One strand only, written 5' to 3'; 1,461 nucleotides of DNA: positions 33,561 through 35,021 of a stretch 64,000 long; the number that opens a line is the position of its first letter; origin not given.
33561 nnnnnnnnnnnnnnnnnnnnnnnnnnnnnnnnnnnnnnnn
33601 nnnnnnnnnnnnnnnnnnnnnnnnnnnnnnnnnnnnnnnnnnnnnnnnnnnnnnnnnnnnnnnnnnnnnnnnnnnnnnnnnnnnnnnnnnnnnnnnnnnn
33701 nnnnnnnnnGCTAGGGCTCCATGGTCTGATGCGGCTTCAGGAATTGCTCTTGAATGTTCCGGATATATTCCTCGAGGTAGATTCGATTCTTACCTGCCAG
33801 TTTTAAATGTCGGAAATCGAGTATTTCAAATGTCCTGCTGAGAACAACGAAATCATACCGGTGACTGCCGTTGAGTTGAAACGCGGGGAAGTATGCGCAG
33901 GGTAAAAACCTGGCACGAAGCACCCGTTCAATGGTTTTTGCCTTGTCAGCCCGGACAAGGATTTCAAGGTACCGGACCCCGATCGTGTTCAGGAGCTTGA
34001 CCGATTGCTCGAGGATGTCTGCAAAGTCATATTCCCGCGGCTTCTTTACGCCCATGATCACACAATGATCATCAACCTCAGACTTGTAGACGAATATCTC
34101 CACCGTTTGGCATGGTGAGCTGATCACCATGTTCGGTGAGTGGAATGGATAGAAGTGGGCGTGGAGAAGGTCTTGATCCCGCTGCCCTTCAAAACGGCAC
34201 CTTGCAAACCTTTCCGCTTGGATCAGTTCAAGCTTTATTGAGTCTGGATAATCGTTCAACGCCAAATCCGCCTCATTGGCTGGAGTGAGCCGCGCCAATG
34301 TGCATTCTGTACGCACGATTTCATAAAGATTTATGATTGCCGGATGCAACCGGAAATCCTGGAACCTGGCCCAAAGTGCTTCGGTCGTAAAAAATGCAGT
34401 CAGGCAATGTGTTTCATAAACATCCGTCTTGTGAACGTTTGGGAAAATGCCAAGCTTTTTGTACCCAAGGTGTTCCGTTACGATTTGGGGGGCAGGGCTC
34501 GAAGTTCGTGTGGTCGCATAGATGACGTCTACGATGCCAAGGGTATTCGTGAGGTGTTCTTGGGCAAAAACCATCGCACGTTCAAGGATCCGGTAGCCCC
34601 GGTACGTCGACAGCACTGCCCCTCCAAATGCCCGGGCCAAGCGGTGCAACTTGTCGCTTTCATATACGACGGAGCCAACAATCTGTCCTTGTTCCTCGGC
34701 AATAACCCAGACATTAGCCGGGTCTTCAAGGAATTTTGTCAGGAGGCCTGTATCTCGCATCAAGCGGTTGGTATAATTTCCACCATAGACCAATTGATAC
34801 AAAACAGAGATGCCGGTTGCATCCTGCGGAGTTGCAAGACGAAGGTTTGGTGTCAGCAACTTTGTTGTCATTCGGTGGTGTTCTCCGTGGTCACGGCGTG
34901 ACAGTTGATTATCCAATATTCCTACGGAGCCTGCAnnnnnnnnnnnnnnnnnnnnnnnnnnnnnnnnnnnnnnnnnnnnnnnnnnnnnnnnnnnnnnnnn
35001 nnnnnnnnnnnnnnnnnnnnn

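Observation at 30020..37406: Orphan LuxC/LuxE-type acyl activation-reduction operon with GNAT, MFS exporter and PQQ dehydrogenase, wedged between flagellin and the flg operon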

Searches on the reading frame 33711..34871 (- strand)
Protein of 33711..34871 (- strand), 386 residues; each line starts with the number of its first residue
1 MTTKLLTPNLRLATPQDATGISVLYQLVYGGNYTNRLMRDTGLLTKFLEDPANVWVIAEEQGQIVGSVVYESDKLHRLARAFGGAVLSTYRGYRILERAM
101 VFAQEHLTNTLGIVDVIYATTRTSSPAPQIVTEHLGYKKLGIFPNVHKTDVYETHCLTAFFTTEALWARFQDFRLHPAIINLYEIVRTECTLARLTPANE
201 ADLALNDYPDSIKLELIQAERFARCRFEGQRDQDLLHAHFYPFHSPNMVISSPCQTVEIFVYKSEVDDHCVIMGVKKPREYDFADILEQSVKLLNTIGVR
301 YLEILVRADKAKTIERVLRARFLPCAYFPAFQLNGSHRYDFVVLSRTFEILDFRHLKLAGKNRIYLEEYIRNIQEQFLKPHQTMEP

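Call 3: search_protein_families(library=pfam, proteins=[window:33711-34871:-], max_evalue=0.01)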
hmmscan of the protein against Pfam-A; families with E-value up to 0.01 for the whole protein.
window:33711-34871:- (386 aa): 1 family
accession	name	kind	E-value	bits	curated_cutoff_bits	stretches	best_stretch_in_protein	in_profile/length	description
PF00583.31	Acetyltransf_1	-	0.0025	18.5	20.7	1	40-126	23-105/116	Acetyltransferase (GNAT) family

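Call 4: search_protein_families(library=ncbifam, proteins=[window:33711-34871:-], max_evalue=0.01)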
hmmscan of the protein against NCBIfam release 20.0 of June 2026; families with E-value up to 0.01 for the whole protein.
window:33711-34871:- (386 aa): 1 family
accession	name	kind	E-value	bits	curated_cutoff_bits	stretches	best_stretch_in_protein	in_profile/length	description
TIGR03827.1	GNAT_ablB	equivalog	0.00087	18.8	205.1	1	10-145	118-248/266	putative beta-lysine N-acetyltransferase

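Call 13: find_homologous_proteins(query=window:33711-34871:-, max_evalue=0.00001)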
Query window:33711-34871:- (386 aa): 201 proteins with E <= 0.00001 among 3174 candidates; the best 120 are listed.
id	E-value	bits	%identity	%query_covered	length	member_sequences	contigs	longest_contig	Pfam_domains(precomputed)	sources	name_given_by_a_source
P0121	8.1e-247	836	94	100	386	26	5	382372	-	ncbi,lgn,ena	-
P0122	1.3e-210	717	81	98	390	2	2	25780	-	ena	-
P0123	2.3e-208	710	81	98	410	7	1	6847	-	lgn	-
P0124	1.6e-206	704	82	97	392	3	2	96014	-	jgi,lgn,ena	-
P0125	2.7e-206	703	80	98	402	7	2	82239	-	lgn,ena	-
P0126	2.7e-188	644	71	99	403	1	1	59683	-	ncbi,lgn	ncbi:MAG: hypothetical protein RIQ81_800 [Pseudomonadota bacterium]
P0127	1.0e-183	629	70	98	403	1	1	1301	-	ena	-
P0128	5.4e-183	626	71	98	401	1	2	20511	-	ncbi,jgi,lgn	jgi:hypothetical protein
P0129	1.9e-173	595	68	97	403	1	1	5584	-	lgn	-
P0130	2.9e-170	585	66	100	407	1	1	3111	-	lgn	-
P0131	1.4e-164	566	64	98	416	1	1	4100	-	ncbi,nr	ncbi:MAG: hypothetical protein NTV34_03395 [Proteobacteria bacterium]|nr:hypothetical protein [Pseud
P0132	3.0e-159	548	63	98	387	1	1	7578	-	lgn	-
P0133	6.2e-158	544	62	98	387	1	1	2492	-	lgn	-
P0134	1.6e-154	533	62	98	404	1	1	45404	-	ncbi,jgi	jgi:hypothetical protein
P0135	3.3e-154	532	63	97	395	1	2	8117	-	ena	-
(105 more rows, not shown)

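Call 22: search_solved_structures(query=A2, max_evalue=1, show_alignments=2)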
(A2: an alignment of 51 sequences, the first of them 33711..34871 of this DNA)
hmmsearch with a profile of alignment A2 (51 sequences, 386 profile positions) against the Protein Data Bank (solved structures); distinct sequences matched with E-value up to 1: 32.
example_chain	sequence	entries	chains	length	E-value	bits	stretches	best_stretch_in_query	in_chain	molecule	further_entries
5jtf_A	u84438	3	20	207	5e-05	25.6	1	7-146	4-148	Putative Phosphinothricin N-acetyltransferase | Phosphinothricin N-acetyltransferase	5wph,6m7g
6ag4_A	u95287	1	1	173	0.00033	22.9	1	4-140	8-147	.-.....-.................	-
4lx9_A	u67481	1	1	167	0.00041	22.6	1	4-140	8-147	ARCHAEAL AMINO-TERMINAL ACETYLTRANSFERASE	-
2x7b_A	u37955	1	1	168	0.00042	22.5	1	4-140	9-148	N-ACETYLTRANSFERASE SSO0209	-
4r3k_A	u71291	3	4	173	0.00046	22.4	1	4-140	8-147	Uncharacterized N-acetyltransferase SSO0209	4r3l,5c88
6ag5_A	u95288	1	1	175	0.00056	22.1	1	4-140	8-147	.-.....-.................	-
2pdo_A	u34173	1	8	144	0.0029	19.8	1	7-107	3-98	Acetyltransferase ypeA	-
1wwz_A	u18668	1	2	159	0.0044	19.2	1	19-141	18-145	hypothetical protein PH1933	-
1yr0_A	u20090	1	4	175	0.005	19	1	7-145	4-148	phosphinothricin acetyltransferase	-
6yga_A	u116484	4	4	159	0.0081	18.3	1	64-140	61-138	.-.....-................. 30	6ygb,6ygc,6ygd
5u08_A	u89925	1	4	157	0.0083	18.3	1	19-109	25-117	aminoglycoside acetyltransferase meta-AAC0020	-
5f46_A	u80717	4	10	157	0.0087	18.2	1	19-109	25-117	aminoglycoside acetyltransferase meta-AAC0020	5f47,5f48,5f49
4qus_A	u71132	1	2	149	0.014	17.5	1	10-107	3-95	Acetyltransferase YpeA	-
8a9n_A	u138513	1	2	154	0.016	17.4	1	3-137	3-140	Acetyltransferase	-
4qvt_A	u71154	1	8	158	0.016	17.3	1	10-107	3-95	Acetyltransferase YpeA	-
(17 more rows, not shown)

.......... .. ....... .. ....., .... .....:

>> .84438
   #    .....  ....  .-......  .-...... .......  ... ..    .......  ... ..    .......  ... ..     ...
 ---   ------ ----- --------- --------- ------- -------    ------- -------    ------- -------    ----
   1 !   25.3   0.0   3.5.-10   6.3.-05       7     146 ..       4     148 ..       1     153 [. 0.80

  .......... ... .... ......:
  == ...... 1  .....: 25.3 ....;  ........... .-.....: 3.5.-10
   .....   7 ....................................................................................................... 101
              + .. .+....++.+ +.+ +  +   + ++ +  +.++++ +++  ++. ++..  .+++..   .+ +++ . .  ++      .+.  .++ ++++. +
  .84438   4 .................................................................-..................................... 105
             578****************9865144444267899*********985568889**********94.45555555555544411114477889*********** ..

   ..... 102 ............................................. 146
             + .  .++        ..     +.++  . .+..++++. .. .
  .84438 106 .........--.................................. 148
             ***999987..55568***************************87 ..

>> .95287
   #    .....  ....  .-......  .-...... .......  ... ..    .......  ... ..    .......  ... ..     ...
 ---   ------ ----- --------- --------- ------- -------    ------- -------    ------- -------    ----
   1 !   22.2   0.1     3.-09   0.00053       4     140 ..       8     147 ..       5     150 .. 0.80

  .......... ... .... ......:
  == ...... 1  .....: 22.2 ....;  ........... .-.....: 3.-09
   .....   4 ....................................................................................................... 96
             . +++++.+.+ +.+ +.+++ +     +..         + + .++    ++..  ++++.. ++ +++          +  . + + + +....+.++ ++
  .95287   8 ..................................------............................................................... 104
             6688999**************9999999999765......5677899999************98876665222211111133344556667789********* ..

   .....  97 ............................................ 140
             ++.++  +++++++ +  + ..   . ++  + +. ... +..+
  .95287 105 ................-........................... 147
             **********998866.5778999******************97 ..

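Call 27: predict_structure(alignment_id=A2)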
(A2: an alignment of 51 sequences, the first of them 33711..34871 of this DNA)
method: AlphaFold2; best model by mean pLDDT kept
length: 386 residues; sequences in the alignment: 51
mean_pLDDT: 91.1   pTM: 0.89
mean pLDDT of the five models: 91.1, 91.1, 91.0, 91.0, 90.6
residues with pLDDT >= 90: 295; 70-90: 72; 50-70: 11; < 50: 8
segments of 3 or more residues with pLDDT < 50: 1-3, 382-386
pLDDT, mean of each block of 10 residues (from residue 1): 70 97 94 87 96 95 96 93 93 92 96 95 85 95 78 88 96 97 97 97 90 96 95 82 85 96 90 93 96 95 95 96 96 94 92 84 94 81 46
secondary structure, 60 per line:
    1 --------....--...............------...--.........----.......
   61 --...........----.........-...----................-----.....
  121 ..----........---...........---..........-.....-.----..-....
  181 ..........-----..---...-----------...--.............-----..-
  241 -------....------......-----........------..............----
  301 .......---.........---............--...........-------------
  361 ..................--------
elements in order: E9-12 H15-29 H41-49 E54-60 E63-73 E78-86 H95-110 E116-122 H127-134 E138-148 E152-161 H163-167 H177-190 E215-217 H220-232 E248-251 E258-263 E269-276 H283-296 E301-307 H311-319 E323-334 E337-347 H361-378

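Call 33: fold_search(model_id=the predicted structure, library=pdb)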
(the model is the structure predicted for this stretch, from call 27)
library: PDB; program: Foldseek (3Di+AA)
matches with E <= 10: 1372; with E <= 0.001: 842
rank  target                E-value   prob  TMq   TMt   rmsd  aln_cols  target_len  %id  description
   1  6m7g_H                6.4e-11  1.00  0.36  0.74   3.0       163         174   18  Crystal structure of ArsN, N-acetyltransferase with substrate phosphinothricin from Pseudomonas putida KT2440 (released 2019-04-24)
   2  5wph_A                8.7e-11  1.00  0.35  0.71   3.4       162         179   18  Crystal structure of ArsN, N-acetyltransferase with substrate AST from Pseudomonas putida KT2440 (released 2018-10-10)
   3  6m7g_B                1.2e-10  1.00  0.35  0.72   3.4       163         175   18  Crystal structure of ArsN, N-acetyltransferase with substrate phosphinothricin from Pseudomonas putida KT2440 (released 2019-04-24)
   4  5wph_D                1.4e-10  1.00  0.36  0.74   2.7       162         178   18  Crystal structure of ArsN, N-acetyltransferase with substrate AST from Pseudomonas putida KT2440 (released 2018-10-10)
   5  5jtf_A                1.4e-10  1.00  0.36  0.74   2.9       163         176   18  Crystal structure of ArsN N-acetyltransferase from Pseudomonas putida KT2440 (released 2017-05-17)
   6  5wph_C                1.8e-10  1.00  0.35  0.73   5.3       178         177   20  Crystal structure of ArsN, N-acetyltransferase with substrate AST from Pseudomonas putida KT2440 (released 2018-10-10)
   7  5jtf_B                4.6e-10  1.00  0.35  0.73   3.0       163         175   18  Crystal structure of ArsN N-acetyltransferase from Pseudomonas putida KT2440 (released 2017-05-17)
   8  6cy6                  9.5e-10  1.00  0.33  0.69   4.6       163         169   17  Crystal structure of spermidine/spermine N-acetyltransferase SpeG from Escherichia coli in complex with tris(hydroxymeth (released 2018-04-18)
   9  1tiq_B                1.3e-09  1.00  0.34  0.73   3.6       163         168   11  Crystal Structure of an Acetyltransferase (PaiA) in complex with CoA and DTT from Bacillus subtilis, Northeast Structu (released 2004-07-13)
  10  1tiq_A                1.4e-09  1.00  0.34  0.72   3.9       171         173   11  Crystal Structure of an Acetyltransferase (PaiA) in complex with CoA and DTT from Bacillus subtilis, Northeast Structu (released 2004-07-13)
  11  5dwn_C                1.6e-09  1.00  0.36  0.73   3.1       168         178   17  Crystal structure of Phosphinothricin N-acetyltransferase from Brucella ovis in complex with AcetylCoA <structure_deta (released 2015-10-28)
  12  5dwn_A                1.6e-09  1.00  0.35  0.71   3.2       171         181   15  Crystal structure of Phosphinothricin N-acetyltransferase from Brucella ovis in complex with AcetylCoA <structure_deta (released 2015-10-28)
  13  4jwp_A                2.1e-09  1.00  0.35  0.78   3.0       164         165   18  Crystal structure of Ribosomal-protein-alanine N-acetyltransferase from Brucella melitensis in complex with Acetyl CoA (released 2013-05-01)
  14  6vfm_A                2.3e-09  1.00  0.35  0.75   2.9       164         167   18  Crystal structure of SpeG allosteric polyamine acetyltransferase from Bacillus thuringiensis (released 2020-02-19)
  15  1yr0_A                2.5e-09  1.00  0.36  0.79   3.2       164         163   20  Crystal structure of phosphinothricin acetyltransferase from agrobacterium tumefaciens (released 2005-02-15)
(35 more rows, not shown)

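Call 96: search_protein_representatives(alignment_id=A2)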
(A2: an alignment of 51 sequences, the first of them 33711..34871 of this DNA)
Query: 51 sequences, 386 profile positions. Proteins with E-value up to 0.001 (for the whole library): 967; up to 1e-10: 453; up to 1e-30: 166. The best 150 are listed.
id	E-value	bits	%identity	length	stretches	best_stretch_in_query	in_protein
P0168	4.1e-159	546.0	-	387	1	6-384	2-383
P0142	1.9e-155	534.0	-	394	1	5-382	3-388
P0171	3.7e-152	523.1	-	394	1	6-385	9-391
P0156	1.6e-144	498.0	-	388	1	6-383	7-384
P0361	4.4e-137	473.5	-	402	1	5-382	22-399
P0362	9.2e-137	472.5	-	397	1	9-383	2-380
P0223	4.5e-135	466.9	-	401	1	5-382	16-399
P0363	3.2e-134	464.1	-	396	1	5-384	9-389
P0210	1.2e-132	459.0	-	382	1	10-382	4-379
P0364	1.7e-129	448.5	-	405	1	5-379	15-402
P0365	1.4e-126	439.0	-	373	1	8-381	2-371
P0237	1.6e-126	438.8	-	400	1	4-382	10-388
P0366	1.7e-125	435.4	-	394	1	5-382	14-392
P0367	4.9e-125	433.8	-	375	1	13-383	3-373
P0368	1.0e-124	432.8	-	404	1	6-381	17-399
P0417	4.1e-74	266.2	-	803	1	5-381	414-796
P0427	1.2e-70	254.8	-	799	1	7-373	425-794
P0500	3.4e-39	151.3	-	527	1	9-371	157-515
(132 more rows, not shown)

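Call 97: search_protein_families(library=pfam, proteins=[P0417, P0427, P0500], max_evalue=0.001)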
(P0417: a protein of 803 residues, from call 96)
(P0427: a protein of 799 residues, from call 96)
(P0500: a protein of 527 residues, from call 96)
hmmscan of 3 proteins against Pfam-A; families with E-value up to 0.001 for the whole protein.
P0417 (803 aa): 2 families
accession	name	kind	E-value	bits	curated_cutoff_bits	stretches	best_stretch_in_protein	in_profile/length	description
PF07690.21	MFS_1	-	3.8e-13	49.5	33.4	1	24-350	11-338/347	Major Facilitator Superfamily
PF00583.31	Acetyltransf_1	-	2.7e-07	31.3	20.7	1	442-523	12-93/116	Acetyltransferase (GNAT) family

P0427 (799 aa): 2 families
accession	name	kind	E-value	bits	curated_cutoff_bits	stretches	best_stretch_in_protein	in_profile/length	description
PF07690.21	MFS_1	-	1e-20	74.4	33.4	2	16-370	1-336/347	Major Facilitator Superfamily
PF05977.19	MFS_3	-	7.3e-06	25.1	27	1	8-416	7-395/524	Transmembrane secretion effector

P0500 (527 aa): 1 family
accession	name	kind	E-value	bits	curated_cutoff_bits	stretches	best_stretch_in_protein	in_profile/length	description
PF00583.31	Acetyltransf_1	-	0.00018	22.2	20.7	1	176-252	11-84/116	Acetyltransferase (GNAT) family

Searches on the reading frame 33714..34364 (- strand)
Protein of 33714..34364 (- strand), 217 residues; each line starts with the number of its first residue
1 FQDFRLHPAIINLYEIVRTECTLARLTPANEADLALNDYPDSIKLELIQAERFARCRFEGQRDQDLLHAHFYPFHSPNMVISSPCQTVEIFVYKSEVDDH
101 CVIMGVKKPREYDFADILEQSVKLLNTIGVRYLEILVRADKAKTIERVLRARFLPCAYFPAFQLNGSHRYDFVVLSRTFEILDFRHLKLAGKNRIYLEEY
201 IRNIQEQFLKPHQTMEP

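Call 86: predict_structure(alignment_id=A3)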
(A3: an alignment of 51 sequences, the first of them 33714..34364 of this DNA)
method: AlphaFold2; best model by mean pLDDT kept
length: 217 residues; sequences in the alignment: 51
mean_pLDDT: 91.6   pTM: 0.88
mean pLDDT of the five models: 91.6, 90.6, 90.0, 89.9, 89.6
residues with pLDDT >= 90: 169; 70-90: 37; 50-70: 9; < 50: 2
segments of 3 or more residues with pLDDT < 50: none
pLDDT, mean of each block of 10 residues (from residue 1): 88 95 94 92 96 97 88 84 97 95 95 96 97 95 97 95 84 94 88 93 87 55
secondary structure, 60 per line:
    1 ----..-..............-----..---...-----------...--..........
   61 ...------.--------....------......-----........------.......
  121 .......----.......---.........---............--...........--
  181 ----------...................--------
elements in order: H8-21 E46-48 H51-63 E79-82 E89-94 E100-107 H114-127 E132-138 H142-150 E154-165 E168-178 H191-209

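Call 88: fold_search(model_id=the predicted structure, library=pdb)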
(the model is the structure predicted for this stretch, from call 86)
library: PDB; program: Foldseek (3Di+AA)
matches with E <= 10: 984; with E <= 0.001: 235
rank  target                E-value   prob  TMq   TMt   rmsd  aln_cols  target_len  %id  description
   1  1vhs_B                5.0e-07  1.00  0.45  0.59   6.3       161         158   14  Crystal structure of a putative phosphinothricin N-acetyltransferase (released 2003-12-30)
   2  1vhs_A                8.7e-07  1.00  0.47  0.59   5.0       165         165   14  Crystal structure of a putative phosphinothricin N-acetyltransferase (released 2003-12-30)
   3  2ae6_A                1.1e-06  1.00  0.42  0.57   5.8       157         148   14  Crystal Structure of Acetyltransferase of GNAT family from Enterococcus faecalis V583 (released 2005-09-06)
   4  2ae6_B                1.3e-06  1.00  0.42  0.58   5.8       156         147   14  Crystal Structure of Acetyltransferase of GNAT family from Enterococcus faecalis V583 (released 2005-09-06)
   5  2ae6_C                2.3e-06  1.00  0.43  0.60   5.6       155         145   15  Crystal Structure of Acetyltransferase of GNAT family from Enterococcus faecalis V583 (released 2005-09-06)
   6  5jtf_A                2.7e-06  1.00  0.40  0.48  15.2       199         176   12  Crystal structure of ArsN N-acetyltransferase from Pseudomonas putida KT2440 (released 2017-05-17)
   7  3tth_A                3.9e-06  1.00  0.48  0.62   3.9       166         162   10  Structure of the spermidine N1-acetyltransferase (speG) from Coxiella burnetii (released 2011-11-09)
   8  5isv_B                4.9e-06  1.00  0.47  0.62   5.7       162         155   13  Crystal structure of the ribosomal-protein-S18-alanine N-acetyltransferase from Escherichia coli (released 2016-04-13)
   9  5isv_A                6.3e-06  1.00  0.46  0.62   6.2       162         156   12  Crystal structure of the ribosomal-protein-S18-alanine N-acetyltransferase from Escherichia coli (released 2016-04-13)
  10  2ae6_D                6.3e-06  1.00  0.43  0.61   5.7       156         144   14  Crystal Structure of Acetyltransferase of GNAT family from Enterococcus faecalis V583 (released 2005-09-06)
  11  3shp_B                7.2e-06  1.00  0.43  0.54   6.0       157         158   12  Crystal structure of putative acetyltransferase from Sphaerobacter thermophilus DSM 20745 (released 2011-07-06)
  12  2ge3_A                7.6e-06  1.00  0.46  0.59   4.8       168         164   12  Crystal structure of Probable acetyltransferase from Agrobacterium tumefaciens (released 2006-04-18)
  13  3tth_I                8.1e-06  1.00  0.48  0.61   4.0       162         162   10  Structure of the spermidine N1-acetyltransferase (speG) from Coxiella burnetii (released 2011-11-09)
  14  2ge3_B                9.2e-06  1.00  0.43  0.56   7.7       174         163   12  Crystal structure of Probable acetyltransferase from Agrobacterium tumefaciens (released 2006-04-18)
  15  3tth_B                1.0e-05  1.00  0.49  0.62   4.3       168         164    9  Structure of the spermidine N1-acetyltransferase (speG) from Coxiella burnetii (released 2011-11-09)
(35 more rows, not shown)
